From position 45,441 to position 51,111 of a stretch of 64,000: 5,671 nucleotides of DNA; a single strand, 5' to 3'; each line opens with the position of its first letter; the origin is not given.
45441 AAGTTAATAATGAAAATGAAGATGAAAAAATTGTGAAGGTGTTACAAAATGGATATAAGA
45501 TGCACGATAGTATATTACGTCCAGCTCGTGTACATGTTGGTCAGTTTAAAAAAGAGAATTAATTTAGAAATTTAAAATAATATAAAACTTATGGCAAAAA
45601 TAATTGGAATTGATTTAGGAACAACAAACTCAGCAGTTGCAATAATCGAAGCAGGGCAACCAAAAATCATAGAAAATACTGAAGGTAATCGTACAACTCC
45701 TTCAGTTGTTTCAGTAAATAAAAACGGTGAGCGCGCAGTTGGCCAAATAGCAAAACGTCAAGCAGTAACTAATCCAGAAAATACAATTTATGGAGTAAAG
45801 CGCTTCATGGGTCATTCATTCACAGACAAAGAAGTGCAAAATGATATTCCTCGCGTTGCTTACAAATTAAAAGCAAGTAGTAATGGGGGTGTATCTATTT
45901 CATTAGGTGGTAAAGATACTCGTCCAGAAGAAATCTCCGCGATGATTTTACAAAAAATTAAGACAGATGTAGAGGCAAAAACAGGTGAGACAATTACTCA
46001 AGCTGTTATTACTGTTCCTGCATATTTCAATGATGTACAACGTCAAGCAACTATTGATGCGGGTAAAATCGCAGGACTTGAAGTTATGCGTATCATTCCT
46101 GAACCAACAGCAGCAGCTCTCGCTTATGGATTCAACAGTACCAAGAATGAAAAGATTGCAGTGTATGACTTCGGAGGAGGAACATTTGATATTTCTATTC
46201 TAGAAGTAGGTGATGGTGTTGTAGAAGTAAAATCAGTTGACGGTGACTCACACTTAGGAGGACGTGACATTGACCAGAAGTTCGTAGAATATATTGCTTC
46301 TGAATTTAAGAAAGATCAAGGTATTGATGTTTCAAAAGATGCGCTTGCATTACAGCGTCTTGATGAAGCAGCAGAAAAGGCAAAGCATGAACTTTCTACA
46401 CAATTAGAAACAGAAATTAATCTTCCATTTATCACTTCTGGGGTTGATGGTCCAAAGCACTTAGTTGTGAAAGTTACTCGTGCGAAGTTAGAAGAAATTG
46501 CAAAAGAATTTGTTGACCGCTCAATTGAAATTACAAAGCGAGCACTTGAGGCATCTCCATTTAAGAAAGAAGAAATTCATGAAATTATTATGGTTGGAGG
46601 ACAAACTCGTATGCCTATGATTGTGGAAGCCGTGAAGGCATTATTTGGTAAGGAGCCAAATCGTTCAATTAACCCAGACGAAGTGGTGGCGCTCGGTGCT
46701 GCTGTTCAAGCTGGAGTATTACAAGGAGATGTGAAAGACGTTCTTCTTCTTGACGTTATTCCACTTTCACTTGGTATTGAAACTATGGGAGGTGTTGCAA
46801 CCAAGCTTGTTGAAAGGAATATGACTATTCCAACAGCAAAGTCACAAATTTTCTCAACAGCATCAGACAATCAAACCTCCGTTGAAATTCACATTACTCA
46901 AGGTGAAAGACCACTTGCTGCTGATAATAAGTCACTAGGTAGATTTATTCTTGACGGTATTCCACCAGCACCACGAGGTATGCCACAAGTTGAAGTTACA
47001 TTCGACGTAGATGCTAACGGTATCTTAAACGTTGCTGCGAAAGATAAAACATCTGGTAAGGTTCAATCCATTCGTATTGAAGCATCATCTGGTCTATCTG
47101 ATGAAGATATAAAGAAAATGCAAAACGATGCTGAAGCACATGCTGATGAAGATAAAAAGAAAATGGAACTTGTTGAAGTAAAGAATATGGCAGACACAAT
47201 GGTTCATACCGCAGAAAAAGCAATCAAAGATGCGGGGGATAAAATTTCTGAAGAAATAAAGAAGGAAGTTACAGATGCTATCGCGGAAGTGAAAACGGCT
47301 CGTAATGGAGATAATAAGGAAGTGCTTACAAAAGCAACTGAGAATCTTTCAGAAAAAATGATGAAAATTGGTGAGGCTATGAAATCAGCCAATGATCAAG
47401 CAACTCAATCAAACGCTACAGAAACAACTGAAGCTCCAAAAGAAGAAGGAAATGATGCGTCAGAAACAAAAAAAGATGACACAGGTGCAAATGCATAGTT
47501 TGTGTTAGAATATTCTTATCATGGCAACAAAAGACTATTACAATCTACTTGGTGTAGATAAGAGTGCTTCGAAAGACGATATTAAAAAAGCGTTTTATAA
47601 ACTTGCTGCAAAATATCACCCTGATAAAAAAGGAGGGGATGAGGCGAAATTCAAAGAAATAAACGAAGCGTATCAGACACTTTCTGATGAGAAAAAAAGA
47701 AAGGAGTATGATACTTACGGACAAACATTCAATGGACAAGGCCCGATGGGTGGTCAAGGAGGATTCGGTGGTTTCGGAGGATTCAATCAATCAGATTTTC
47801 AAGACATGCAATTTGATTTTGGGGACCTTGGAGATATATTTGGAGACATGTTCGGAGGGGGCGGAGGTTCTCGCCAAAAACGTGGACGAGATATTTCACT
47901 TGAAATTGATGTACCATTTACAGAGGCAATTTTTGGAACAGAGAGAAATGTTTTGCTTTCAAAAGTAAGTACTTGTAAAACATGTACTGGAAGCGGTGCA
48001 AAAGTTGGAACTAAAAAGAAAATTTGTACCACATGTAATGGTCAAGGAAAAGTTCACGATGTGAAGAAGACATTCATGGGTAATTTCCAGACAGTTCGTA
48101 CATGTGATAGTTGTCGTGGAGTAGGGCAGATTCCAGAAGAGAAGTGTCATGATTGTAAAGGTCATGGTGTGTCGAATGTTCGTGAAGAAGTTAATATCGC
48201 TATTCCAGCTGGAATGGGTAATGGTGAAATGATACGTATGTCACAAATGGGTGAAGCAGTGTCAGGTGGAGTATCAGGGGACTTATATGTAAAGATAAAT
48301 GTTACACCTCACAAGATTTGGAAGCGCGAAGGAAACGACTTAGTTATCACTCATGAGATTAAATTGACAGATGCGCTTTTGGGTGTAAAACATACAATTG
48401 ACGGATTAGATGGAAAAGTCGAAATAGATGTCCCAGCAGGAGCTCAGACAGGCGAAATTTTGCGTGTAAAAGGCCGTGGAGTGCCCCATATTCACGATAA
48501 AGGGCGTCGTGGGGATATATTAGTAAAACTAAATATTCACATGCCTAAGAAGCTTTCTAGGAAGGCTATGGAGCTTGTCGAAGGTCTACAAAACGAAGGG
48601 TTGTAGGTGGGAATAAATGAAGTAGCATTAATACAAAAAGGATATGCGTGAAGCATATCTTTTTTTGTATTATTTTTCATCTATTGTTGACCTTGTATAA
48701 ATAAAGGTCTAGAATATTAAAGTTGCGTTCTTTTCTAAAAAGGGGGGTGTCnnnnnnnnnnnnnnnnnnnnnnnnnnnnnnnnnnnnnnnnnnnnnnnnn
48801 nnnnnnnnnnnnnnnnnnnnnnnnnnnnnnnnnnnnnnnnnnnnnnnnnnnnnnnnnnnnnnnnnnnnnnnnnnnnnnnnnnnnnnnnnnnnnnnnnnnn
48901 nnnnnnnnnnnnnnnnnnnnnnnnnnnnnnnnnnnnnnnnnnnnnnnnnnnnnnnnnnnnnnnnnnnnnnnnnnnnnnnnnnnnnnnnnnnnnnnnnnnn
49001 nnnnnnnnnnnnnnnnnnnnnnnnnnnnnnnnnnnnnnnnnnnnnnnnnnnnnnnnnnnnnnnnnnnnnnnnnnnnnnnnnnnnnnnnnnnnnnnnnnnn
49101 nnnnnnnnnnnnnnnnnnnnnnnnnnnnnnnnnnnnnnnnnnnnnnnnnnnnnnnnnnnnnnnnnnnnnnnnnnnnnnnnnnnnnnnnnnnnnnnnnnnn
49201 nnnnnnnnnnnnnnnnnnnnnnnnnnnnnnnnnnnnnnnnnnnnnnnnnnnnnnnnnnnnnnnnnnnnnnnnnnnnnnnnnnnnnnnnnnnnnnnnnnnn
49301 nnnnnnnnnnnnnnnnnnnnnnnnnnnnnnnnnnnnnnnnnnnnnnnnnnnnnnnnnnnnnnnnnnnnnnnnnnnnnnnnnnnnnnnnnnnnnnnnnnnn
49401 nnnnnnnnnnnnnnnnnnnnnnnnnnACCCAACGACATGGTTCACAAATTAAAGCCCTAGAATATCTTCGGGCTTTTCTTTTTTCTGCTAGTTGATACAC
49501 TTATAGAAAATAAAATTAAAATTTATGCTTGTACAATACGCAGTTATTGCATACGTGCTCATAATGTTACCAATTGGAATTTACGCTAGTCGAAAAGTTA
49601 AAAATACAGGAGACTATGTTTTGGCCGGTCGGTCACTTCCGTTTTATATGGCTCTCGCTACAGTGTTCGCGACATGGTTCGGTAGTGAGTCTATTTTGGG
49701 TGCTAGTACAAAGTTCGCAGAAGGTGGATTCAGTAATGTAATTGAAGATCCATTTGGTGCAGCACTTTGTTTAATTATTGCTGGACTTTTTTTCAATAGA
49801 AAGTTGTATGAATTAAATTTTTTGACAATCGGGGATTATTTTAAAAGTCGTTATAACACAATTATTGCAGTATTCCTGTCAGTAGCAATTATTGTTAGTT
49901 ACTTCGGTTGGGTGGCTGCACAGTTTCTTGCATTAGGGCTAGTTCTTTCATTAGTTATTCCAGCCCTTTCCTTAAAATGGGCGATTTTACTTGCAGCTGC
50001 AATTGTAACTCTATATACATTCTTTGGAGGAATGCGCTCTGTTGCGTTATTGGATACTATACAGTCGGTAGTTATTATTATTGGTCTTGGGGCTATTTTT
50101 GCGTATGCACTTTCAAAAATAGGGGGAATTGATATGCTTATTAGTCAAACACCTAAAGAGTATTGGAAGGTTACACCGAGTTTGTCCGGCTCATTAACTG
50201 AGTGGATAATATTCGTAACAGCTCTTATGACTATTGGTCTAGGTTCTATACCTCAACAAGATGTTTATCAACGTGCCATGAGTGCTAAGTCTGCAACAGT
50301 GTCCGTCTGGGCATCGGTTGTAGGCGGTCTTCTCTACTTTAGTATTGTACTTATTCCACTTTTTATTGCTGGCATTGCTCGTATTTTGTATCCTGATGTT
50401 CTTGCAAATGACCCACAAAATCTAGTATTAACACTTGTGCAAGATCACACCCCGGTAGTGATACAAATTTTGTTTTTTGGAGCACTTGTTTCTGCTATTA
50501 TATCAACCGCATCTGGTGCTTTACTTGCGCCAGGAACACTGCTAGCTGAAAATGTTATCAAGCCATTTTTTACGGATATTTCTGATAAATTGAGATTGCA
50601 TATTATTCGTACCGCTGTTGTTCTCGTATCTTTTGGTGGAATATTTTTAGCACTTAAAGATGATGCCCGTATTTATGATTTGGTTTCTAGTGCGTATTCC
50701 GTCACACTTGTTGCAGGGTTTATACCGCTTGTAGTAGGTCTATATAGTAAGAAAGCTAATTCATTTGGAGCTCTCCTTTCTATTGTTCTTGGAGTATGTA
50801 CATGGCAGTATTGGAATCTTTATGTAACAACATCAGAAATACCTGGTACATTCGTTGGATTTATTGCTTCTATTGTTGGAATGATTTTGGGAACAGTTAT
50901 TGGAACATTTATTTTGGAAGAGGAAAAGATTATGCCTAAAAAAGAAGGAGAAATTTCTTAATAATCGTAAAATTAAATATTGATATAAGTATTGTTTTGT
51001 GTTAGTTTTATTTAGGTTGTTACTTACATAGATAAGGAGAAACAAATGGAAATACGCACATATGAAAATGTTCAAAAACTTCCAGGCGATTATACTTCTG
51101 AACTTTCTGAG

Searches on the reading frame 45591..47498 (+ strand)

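Call 12: search_protein_families(library=ncbifam, proteins=[window:45591-47498:+])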
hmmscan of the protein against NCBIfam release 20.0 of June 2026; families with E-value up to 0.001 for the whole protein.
window:45591-47498:+ (635 aa): 14 families
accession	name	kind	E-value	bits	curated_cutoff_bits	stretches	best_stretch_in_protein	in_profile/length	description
NF001413.0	PRK00290.1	equivalog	1.8e-276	918.5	648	1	1-628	1-621/625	molecular chaperone DnaK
TIGR02350.1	prok_dnaK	equivalog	7.5e-269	893.1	822.55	1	3-598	1-595/596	molecular chaperone DnaK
NF009947.0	PRK13411.1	equivalog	9.6e-245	813.7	1002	1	1-621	1-624/662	molecular chaperone DnaK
NF009946.0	PRK13410.1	equivalog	7.6e-233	774.5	1019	1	1-615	1-619/669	molecular chaperone DnaK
NF003520.0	PRK05183.1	subfamily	7.4e-183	609.3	620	1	4-593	21-600/621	Fe-S protein assembly chaperone HscA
TIGR01991.1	HscA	equivalog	1.8e-179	598.1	708.55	1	5-600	2-588/600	Fe-S protein assembly chaperone HscA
NF002399.0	PRK01433.1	equivalog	8e-120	401.2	743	1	4-593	21-573/595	Fe-S protein assembly chaperone HscA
NF008673.0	PRK11678.1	equivalog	2.2e-21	76.2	331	2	113-210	127-232/450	molecular chaperone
NF010539.0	PRK13927.1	subfamily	1.2e-13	50.7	293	1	117-349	81-301/339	rod shape-determining protein MreB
TIGR02529.1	EutJ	subfamily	3.7e-13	49.5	152.1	1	117-222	43-143/239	ethanolamine utilization protein EutJ family protein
NF011660.0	PRK15080.1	equivalog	1e-11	44.6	182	1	118-222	77-176/277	ethanolamine utilization protein EutJ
TIGR00904.1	mreB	subfamily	1e-11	44.5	365.75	1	118-338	82-290/334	MreB/Mrl family cell shape determining protein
NF010540.1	PRK13929.1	exception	8.4e-10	38.2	515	1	115-371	76-321/334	rod-share determining protein MreBH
TIGR01174.1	ftsA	equivalog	1.3e-05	24.4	175.85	1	159-371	168-356/371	cell division protein FtsA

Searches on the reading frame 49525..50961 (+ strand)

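Call 12: search_protein_families(library=ncbifam, proteins=[window:49525-50961:+])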
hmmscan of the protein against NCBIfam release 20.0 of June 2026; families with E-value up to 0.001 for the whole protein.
window:49525-50961:+ (478 aa): 7 families
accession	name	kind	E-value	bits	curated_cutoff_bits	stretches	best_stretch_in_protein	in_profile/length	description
TIGR00813.1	sss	superfamily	1.2e-49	169.6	184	1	31-423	1-411/411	sodium/solute symporter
TIGR02121.1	Na_Pro_sym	equivalog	2.4e-32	112.3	515.5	1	5-454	5-463/488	sodium/proline symporter PutP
TIGR02119.1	panF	equivalog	4e-32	111.8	328.05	1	6-451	6-463/471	sodium/pantothenate symporter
TIGR03648.1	Na_symport_lg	subfamily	2.8e-23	82.2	320.75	2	309-435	359-485/547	VC_2705 family sodium/solute symporter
NF007790.0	PRK10484.1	equivalog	1.4e-20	73.6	401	1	6-467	5-487/527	solute:sodium symporter family transporter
NF011948.0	PRK15419.1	equivalog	5.4e-20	71.7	955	1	1-459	7-472/502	sodium/proline symporter PutP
TIGR02711.1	symport_actP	equivalog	0.00055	18.8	1099.25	0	8-426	39-471/549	cation/acetate symporter ActP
